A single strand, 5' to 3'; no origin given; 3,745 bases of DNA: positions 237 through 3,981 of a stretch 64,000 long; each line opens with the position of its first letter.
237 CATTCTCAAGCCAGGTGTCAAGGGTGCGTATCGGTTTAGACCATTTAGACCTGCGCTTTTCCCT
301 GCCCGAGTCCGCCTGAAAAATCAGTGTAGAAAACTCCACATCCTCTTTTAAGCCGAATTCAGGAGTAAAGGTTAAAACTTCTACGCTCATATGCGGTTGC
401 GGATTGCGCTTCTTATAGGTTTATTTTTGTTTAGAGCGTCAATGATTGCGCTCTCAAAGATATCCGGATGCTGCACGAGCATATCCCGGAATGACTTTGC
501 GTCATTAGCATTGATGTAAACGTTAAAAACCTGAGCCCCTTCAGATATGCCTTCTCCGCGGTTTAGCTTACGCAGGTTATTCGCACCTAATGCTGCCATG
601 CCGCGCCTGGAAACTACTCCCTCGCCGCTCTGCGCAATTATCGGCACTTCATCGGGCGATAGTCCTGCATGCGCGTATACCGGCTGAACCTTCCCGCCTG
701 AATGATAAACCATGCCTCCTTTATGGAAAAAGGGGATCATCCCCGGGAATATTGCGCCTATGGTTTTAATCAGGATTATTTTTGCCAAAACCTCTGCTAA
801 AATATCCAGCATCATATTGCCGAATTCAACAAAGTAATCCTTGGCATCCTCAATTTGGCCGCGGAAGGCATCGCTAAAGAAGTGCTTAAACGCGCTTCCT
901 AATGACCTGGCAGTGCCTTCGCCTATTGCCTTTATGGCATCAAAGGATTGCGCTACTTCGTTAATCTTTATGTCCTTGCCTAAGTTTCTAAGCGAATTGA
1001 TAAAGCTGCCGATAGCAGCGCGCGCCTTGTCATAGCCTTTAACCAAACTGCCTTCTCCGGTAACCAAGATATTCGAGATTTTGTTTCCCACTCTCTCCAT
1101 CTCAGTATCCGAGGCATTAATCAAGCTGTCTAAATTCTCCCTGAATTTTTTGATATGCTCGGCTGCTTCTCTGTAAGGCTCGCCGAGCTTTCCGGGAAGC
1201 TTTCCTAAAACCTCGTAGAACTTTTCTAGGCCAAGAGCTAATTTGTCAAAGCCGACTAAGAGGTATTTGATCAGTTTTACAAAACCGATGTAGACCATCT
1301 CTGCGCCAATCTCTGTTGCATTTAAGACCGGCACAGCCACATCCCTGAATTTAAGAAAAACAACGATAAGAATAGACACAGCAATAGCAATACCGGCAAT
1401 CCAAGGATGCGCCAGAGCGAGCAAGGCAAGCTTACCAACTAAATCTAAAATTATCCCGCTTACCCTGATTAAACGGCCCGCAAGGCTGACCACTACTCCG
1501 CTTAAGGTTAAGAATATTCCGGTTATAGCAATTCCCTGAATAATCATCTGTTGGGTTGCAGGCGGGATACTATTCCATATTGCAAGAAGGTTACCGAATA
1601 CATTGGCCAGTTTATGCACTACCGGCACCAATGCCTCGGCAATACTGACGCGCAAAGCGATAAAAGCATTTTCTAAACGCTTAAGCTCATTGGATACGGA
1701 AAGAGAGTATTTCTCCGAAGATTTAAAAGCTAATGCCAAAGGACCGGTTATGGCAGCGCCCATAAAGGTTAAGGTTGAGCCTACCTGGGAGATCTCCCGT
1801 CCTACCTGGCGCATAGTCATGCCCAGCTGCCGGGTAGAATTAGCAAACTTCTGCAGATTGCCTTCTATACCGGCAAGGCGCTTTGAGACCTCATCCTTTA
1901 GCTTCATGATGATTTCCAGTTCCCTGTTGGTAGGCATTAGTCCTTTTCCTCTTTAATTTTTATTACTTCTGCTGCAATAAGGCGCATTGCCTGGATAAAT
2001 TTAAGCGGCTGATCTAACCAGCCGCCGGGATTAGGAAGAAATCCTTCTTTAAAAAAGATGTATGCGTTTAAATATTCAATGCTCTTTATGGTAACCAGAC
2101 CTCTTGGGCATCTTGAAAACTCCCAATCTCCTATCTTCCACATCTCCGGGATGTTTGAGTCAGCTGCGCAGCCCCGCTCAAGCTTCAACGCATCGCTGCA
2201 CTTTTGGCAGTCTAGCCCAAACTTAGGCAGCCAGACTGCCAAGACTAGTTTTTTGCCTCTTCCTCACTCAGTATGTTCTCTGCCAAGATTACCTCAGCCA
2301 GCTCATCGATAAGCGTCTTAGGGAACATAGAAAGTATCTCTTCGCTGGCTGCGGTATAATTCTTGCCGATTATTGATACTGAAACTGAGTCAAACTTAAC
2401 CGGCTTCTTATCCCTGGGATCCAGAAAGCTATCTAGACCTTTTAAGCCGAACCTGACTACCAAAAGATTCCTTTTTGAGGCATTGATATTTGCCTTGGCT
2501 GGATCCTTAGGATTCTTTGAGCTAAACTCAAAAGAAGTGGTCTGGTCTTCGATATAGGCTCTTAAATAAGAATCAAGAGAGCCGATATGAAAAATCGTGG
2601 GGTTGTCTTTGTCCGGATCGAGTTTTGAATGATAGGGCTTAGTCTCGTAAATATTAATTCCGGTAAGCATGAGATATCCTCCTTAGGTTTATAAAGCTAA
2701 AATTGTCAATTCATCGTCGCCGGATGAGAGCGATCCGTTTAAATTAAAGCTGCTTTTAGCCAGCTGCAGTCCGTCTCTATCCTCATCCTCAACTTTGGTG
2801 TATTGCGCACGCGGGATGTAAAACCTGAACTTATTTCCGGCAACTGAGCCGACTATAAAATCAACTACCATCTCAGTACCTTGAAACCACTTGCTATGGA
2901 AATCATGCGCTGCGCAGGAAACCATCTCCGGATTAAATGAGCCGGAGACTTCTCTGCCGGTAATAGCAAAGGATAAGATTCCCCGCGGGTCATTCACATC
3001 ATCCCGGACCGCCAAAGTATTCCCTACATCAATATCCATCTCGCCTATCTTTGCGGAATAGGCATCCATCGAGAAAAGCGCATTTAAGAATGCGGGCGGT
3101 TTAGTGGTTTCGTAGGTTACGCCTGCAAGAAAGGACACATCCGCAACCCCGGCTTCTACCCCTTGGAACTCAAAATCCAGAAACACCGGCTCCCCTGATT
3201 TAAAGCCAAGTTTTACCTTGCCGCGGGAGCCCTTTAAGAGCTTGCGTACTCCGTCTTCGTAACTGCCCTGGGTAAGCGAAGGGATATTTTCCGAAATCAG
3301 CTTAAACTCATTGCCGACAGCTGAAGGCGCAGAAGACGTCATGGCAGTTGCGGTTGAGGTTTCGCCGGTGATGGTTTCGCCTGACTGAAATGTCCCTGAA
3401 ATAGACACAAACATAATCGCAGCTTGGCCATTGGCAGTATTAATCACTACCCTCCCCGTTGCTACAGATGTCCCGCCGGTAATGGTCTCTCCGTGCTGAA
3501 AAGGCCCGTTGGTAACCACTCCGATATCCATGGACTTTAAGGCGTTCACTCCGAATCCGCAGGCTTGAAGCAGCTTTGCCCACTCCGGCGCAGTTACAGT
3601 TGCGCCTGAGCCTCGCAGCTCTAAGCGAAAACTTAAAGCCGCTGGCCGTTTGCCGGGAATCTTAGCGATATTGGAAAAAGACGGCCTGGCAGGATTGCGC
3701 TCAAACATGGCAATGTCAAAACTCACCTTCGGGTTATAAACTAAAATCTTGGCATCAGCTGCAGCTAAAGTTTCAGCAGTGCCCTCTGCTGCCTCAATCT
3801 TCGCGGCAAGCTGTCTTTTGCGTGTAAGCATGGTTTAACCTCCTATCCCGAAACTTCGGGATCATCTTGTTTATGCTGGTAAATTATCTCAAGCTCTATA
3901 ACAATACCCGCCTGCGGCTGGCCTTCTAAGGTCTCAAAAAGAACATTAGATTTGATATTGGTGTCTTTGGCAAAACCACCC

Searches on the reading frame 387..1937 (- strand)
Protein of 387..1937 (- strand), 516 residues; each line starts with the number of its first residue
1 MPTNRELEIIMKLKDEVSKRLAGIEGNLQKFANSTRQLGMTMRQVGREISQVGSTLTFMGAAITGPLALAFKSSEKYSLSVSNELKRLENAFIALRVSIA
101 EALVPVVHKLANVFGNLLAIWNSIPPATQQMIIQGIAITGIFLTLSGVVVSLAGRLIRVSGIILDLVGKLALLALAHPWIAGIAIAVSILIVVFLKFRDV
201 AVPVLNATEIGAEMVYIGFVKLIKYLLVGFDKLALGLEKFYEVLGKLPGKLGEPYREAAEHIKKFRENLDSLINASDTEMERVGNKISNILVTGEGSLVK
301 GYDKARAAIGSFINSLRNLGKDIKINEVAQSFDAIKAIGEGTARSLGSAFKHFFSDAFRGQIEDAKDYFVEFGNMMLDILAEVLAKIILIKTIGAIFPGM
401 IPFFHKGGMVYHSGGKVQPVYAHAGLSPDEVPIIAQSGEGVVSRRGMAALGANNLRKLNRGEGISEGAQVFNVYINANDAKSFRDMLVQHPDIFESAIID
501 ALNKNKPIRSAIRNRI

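Call 60: search_protein_families(library=phrogs, max_evalue=0.001, proteins=[window:387-1937:-])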
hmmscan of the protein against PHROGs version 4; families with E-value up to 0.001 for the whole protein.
window:387-1937:- (516 aa): 9 families
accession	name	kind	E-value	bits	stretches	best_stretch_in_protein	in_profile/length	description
phrog_1533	-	tail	3.5e-13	49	1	82-268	527-686/1688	tail length tape measure protein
phrog_1535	-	tail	8e-09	35.2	1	79-397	742-1022/1152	tail length tape measure protein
phrog_1293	-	tail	1.7e-06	27.1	1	75-170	457-555/1424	tail length tape measure protein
phrog_1272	-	tail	9.8e-06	24.5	1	75-399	526-829/1606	tail length tape measure protein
phrog_991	-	tail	4.5e-05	22.2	0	9-74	217-294/1966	tail length tape measure protein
phrog_4704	-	tail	5.8e-05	22.9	0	17-82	161-227/625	tail length tape measure protein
phrog_305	-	tail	6.1e-05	22.8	1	22-353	315-619/1001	tail length tape measure protein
phrog_339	-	tail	0.00024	20.5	0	334-512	897-1119/1123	tail length tape measure protein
phrog_14441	-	tail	0.00037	21.3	1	4-76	4-80/241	tail length tape measure protein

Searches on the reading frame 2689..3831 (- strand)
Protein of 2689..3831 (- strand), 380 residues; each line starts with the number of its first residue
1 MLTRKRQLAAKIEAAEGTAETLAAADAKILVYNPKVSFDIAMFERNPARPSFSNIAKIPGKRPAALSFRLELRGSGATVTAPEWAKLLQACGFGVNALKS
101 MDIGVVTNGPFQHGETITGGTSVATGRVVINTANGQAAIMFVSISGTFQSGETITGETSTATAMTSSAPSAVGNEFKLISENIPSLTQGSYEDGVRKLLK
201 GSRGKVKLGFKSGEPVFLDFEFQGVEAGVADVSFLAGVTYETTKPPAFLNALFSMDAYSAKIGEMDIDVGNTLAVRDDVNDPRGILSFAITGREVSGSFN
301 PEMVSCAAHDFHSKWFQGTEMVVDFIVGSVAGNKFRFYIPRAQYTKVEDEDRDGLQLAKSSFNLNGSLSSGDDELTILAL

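Call 60: search_protein_families(library=phrogs, max_evalue=0.001, proteins=[window:2689-3831:-])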
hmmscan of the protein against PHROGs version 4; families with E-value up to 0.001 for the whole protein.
window:2689-3831:- (380 aa): 3 families
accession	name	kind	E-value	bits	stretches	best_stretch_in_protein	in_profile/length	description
phrog_290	-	tail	1.2e-16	62.1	1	3-366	16-316/411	minor tail protein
phrog_9851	-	tail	3e-07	29.6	1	107-170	653-715/1092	tail fiber protein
phrog_358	-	unknown function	0.00013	20.4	1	109-222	468-552/2056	-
